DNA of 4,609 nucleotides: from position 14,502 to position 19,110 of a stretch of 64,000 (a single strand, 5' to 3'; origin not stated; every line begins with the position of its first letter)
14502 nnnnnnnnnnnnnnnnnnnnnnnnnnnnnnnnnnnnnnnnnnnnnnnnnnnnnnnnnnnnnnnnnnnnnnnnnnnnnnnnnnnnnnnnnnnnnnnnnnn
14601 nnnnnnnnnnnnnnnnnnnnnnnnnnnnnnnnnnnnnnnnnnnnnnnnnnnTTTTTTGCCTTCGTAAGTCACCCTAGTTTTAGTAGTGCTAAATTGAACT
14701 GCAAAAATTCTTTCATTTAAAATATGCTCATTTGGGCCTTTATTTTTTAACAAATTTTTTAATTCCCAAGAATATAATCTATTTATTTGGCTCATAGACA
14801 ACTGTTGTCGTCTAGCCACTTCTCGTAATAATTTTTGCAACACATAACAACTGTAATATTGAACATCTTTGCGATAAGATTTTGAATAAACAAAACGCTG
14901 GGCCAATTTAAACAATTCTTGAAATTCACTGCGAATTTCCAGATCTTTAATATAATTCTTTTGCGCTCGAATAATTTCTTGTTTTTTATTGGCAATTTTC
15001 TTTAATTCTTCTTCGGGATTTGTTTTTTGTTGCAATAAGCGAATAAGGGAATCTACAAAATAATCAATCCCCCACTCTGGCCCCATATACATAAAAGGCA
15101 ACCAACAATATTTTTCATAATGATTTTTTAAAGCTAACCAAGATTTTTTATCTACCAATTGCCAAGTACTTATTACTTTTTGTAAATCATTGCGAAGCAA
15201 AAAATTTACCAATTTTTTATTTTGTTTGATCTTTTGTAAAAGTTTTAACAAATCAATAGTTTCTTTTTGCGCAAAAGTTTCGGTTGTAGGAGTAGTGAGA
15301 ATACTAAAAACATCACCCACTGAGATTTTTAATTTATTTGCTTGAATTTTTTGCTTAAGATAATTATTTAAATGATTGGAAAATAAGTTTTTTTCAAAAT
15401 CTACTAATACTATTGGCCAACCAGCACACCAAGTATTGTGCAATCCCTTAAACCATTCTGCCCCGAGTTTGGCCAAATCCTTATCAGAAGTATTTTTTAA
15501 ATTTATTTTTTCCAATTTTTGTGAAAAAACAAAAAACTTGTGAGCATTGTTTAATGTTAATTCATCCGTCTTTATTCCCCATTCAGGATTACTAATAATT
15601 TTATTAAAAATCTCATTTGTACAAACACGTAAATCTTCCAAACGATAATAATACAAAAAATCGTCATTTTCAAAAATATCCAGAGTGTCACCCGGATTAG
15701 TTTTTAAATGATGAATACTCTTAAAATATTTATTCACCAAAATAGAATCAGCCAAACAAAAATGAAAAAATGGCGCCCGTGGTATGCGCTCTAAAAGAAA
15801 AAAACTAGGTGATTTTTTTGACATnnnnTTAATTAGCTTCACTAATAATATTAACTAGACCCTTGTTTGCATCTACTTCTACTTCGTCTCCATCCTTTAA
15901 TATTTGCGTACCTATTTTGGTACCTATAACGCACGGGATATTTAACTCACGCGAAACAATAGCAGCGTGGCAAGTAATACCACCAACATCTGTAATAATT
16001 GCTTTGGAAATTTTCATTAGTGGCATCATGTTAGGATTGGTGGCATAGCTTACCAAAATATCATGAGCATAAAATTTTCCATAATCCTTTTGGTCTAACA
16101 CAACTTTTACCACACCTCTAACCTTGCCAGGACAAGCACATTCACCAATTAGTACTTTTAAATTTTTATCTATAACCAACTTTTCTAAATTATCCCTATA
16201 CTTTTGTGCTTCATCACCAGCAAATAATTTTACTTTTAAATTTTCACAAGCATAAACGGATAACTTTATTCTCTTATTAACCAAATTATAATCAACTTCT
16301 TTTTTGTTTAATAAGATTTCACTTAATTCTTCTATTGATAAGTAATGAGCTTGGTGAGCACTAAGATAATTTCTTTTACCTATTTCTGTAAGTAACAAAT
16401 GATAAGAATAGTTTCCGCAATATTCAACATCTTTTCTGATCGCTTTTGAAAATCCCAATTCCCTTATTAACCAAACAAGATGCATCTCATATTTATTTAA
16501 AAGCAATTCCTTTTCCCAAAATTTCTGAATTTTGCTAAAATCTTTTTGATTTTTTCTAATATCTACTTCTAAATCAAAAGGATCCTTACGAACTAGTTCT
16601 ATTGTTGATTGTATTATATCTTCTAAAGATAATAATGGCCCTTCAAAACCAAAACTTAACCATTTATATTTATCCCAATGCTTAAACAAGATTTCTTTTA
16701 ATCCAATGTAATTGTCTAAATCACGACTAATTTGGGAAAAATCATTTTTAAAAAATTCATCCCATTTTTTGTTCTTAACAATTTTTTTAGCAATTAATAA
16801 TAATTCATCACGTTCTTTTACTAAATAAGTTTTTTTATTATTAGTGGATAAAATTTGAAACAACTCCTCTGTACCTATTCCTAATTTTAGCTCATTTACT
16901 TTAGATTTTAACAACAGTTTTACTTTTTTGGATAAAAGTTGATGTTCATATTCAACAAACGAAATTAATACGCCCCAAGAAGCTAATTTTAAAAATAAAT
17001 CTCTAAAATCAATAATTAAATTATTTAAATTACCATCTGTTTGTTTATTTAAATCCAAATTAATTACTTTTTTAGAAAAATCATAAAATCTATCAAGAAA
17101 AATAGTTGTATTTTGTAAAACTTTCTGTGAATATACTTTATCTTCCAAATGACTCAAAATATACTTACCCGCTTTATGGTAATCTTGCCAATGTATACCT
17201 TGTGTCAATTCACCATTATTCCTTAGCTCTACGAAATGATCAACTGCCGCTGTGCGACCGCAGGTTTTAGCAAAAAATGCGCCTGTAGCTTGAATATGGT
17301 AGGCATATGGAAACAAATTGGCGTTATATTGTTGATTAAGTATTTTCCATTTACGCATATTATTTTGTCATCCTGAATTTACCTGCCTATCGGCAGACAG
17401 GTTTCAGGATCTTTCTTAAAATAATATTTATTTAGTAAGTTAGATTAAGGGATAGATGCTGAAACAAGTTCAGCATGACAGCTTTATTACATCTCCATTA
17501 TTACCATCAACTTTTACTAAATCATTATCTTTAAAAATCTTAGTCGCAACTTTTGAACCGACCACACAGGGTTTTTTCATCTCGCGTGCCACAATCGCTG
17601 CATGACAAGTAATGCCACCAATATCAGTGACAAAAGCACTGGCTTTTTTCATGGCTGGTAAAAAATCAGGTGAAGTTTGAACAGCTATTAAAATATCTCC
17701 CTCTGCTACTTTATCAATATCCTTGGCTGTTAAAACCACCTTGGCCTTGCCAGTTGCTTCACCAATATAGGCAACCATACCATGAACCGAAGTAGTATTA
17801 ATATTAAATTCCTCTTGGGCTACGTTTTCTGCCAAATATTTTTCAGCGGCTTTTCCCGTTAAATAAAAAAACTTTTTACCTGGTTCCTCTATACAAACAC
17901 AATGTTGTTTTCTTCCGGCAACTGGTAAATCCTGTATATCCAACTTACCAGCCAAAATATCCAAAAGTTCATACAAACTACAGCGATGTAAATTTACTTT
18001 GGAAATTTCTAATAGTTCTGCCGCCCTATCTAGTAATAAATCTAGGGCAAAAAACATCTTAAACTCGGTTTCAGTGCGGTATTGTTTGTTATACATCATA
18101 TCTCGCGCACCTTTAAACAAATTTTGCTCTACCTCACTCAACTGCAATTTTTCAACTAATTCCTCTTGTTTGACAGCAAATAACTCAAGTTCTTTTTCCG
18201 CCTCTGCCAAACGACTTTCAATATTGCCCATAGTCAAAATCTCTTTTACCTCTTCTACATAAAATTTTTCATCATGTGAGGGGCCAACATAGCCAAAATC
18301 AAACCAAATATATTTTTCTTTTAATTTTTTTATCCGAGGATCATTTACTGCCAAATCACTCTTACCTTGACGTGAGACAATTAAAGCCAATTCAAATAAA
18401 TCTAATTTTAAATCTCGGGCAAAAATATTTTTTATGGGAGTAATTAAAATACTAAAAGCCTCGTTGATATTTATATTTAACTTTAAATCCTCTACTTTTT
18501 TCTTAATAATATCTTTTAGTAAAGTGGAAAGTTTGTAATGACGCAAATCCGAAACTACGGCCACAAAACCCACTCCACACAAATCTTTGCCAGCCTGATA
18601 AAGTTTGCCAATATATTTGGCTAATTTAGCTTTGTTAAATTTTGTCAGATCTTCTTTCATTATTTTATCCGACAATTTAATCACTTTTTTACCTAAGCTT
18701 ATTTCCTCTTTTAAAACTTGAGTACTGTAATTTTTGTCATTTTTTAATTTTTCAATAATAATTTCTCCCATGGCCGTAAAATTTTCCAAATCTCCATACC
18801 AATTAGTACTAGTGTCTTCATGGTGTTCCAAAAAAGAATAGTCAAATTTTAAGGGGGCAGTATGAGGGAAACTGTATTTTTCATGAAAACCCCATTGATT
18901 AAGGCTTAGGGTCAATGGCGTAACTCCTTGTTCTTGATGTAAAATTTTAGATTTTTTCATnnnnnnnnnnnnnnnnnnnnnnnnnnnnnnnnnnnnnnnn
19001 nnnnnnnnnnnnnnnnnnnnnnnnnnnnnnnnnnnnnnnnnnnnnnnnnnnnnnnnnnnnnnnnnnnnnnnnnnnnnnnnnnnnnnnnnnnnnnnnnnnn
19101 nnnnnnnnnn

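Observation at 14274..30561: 16-kb tandem array of 11 hyper-diverged paralogs sharing a PEP-utiliser phosphohistidine domain but lacking any ATP-grasp domain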

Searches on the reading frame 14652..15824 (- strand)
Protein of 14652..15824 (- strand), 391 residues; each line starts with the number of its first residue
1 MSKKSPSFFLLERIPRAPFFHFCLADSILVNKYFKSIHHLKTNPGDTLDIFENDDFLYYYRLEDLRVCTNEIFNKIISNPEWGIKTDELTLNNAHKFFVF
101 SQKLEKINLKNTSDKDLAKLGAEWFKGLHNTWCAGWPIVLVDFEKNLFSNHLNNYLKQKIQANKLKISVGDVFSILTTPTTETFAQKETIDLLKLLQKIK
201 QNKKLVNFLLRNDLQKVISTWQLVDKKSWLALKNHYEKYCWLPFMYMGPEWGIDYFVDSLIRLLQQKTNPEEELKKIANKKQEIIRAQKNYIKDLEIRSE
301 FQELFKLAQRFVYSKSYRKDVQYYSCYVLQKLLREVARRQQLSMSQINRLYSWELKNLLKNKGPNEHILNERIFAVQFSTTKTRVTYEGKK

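Call 77: search_protein_representatives(alignment_id=A3)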
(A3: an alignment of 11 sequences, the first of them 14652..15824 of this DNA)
Query: 11 sequences, 372 profile positions. Proteins with E-value up to 0.001 (for the whole library): 4904; up to 1e-10: 3379; up to 1e-30: 741. The best 150 are listed.
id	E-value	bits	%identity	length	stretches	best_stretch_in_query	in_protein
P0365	2.0e-151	520.5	-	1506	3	5-372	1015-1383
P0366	6.0e-150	515.7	-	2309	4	42-362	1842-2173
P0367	1.4e-143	494.7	-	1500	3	32-372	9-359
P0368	1.7e-131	454.9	-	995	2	5-372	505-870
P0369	1.2e-112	392.9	-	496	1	3-371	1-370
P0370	4.7e-111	387.7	-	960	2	7-371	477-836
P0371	3.2e-108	378.4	-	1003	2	2-372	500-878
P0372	2.4e-105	368.9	-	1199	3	7-368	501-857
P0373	3.3e-91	322.4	-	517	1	3-371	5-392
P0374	4.2e-87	308.9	-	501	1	1-369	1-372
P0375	1.3e-83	297.4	-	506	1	3-371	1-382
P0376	5.0e-81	288.8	-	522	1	4-372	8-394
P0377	5.7e-80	285.4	-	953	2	8-372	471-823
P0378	1.6e-74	267.4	-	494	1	6-366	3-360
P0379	1.6e-73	264.1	-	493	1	5-372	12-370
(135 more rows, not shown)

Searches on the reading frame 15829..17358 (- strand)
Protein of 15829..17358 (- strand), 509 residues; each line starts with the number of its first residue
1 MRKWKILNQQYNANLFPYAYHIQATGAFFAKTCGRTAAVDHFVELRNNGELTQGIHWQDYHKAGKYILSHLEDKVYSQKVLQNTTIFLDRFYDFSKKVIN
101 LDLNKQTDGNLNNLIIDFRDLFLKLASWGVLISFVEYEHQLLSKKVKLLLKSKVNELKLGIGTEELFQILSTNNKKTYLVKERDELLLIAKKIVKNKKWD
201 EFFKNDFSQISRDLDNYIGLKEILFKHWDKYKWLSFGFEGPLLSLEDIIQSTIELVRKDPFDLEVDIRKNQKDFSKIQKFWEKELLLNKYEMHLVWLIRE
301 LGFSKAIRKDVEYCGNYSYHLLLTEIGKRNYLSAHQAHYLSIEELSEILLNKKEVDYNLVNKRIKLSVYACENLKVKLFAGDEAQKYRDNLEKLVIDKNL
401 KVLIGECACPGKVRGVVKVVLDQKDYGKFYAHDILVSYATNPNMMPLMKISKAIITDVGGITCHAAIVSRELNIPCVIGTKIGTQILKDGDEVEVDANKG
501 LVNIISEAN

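Call 6: search_protein_families(library=pfam, proteins=[window:15829-17358:-], max_evalue=1)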
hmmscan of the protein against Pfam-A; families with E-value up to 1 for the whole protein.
window:15829-17358:- (509 aa): 3 families
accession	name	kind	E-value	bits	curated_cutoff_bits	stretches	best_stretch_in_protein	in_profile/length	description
PF00391.29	PEP-utilizers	-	8.2e-23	80.2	23.1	1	432-500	4-72/72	PEP-utilising enzyme, mobile domain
PF06465.18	DUF1087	-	0.00039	20.9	22.8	1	271-312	17-57/63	CHD subfamily II, DUF1087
PF04272.19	Phospholamban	-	0.11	12.4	25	1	100-119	17-36/52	Phospholamban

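Call 7: search_protein_families(library=ncbifam, proteins=[window:15829-17358:-], max_evalue=1)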
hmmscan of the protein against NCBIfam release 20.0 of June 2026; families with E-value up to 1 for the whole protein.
window:15829-17358:- (509 aa): 27 families (the best 25 are shown)
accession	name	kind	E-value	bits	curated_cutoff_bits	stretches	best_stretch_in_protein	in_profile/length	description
NF005057.0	PRK06464.1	equivalog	1.6e-33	115.8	598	1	389-502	343-460/798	phosphoenolpyruvate synthase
TIGR01418.1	PEP_synth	equivalog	2.9e-29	102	739.75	1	389-502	339-453/784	pyruvate, water dikinase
NF006153.0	PRK08296.1-5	subfamily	2.9e-26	92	578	1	398-505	499-606/608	hypothetical protein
NF004878.0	PRK06241.1-3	subfamily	2.7e-21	75.4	945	1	337-506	724-890/891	phosphoenolpyruvate synthase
NF006151.0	PRK08296.1-3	equivalog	1.1e-20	73.7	693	1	393-505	491-603/604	hypothetical protein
NF006150.0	PRK08296.1-2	subfamily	2.7e-20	72.2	650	1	399-507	499-607/633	hypothetical protein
NF004877.0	PRK06241.1-2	subfamily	1.1e-19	70.3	866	1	336-505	704-868/869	phosphoenolpyruvate synthase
NF052632.1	undecylprod_RedH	equivalog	2e-19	69.1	1350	1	401-506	773-879/880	undecylprodigiosin ligase RedH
NF004531.0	PRK05878.1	equivalog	7.6e-19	67.7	456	1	402-502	353-454/534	pyruvate, phosphate dikinase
NF004882.0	PRK06241.2-3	equivalog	1.1e-18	66.8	850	1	335-507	648-821/827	phosphoenolpyruvate synthase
NF052631.1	prodigiosin_PigC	equivalog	1.3e-18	66.4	1300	1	397-504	773-881/883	prodigiosin ligase PigC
NF041857.1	RIF_Ptrans_rph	equivalog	1.5e-18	66.6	999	1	335-504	699-863/864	rifamycin-inactivating phosphotransferase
NF006152.0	PRK08296.1-4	equivalog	3.4e-18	65.4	723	1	400-505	503-608/609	hypothetical protein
NF004879.0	PRK06241.1-4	equivalog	3.7e-18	65.1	976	1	336-504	704-867/868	phosphoenolpyruvate synthase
NF004881.0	PRK06241.2-2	equivalog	5.2e-17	61.4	883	1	403-508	789-893/898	phosphoenolpyruvate synthase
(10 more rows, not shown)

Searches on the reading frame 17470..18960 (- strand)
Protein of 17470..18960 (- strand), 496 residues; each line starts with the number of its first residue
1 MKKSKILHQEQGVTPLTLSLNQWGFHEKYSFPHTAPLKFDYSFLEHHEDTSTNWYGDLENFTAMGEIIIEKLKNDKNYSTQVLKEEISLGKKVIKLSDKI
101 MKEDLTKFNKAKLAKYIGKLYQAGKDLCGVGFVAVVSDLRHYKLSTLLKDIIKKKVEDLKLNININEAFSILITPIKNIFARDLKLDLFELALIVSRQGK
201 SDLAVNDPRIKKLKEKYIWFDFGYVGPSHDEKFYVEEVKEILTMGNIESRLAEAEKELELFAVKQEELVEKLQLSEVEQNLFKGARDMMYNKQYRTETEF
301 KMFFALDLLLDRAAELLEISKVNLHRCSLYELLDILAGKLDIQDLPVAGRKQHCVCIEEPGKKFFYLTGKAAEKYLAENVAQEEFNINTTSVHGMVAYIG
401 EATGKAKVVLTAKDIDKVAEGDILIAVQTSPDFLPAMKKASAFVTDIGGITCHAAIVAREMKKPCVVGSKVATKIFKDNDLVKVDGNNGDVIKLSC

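Call 6: search_protein_families(library=pfam, proteins=[window:17470-18960:-], max_evalue=1)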
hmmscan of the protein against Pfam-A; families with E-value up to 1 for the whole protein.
window:17470-18960:- (496 aa): 2 families
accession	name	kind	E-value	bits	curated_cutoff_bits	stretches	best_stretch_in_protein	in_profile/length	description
PF00391.29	PEP-utilizers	-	2.3e-26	91.6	23.1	1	419-489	2-72/72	PEP-utilising enzyme, mobile domain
PF23423.1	DUF7111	-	0.19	12.6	27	1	273-324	27-76/87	Family of unknown function (DUF7111)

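Call 7: search_protein_families(library=ncbifam, proteins=[window:17470-18960:-], max_evalue=1)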
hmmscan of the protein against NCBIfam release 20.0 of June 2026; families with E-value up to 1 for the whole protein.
window:17470-18960:- (496 aa): 26 families (the best 25 are shown)
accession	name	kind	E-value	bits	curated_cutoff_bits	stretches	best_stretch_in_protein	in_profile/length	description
NF005057.0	PRK06464.1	equivalog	5.3e-34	117.4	598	1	388-492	354-461/798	phosphoenolpyruvate synthase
TIGR01418.1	PEP_synth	equivalog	6.8e-32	110.7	739.75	1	387-490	346-452/784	pyruvate, water dikinase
NF006153.0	PRK08296.1-5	subfamily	1.4e-28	99.7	578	1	376-494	487-606/608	hypothetical protein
NF006150.0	PRK08296.1-2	subfamily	1.3e-22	79.8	650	1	384-494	495-605/633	hypothetical protein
NF006152.0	PRK08296.1-4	equivalog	3.6e-22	78.5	723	1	389-491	503-605/609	hypothetical protein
NF006151.0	PRK08296.1-3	equivalog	1e-21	77.1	693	1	390-492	499-601/604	hypothetical protein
NF004878.0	PRK06241.1-3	subfamily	2.1e-20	72.5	945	1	384-492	780-887/891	phosphoenolpyruvate synthase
NF004877.0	PRK06241.1-2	subfamily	4.3e-18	65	866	1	384-491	759-865/869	phosphoenolpyruvate synthase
NF041857.1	RIF_Ptrans_rph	equivalog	9.4e-18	63.9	999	1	386-491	757-861/864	rifamycin-inactivating phosphotransferase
NF052631.1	prodigiosin_PigC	equivalog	2.8e-17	61.9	1300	1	378-492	765-880/883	prodigiosin ligase PigC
NF004880.0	PRK06241.2-1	equivalog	5.2e-17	61.1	972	1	386-491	730-834/837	phosphoenolpyruvate synthase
NF004978.0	PRK06354.1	subfamily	6.8e-17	61.1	462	1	399-492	490-583/590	pyruvate kinase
NF004879.0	PRK06241.1-4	equivalog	6.9e-17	60.9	976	1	386-491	761-865/868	phosphoenolpyruvate synthase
NF052632.1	undecylprod_RedH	equivalog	7.9e-17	60.5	1350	1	388-491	771-875/880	undecylprodigiosin ligase RedH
NF004531.0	PRK05878.1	equivalog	2.4e-16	59.5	456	1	371-492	333-455/534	pyruvate, phosphate dikinase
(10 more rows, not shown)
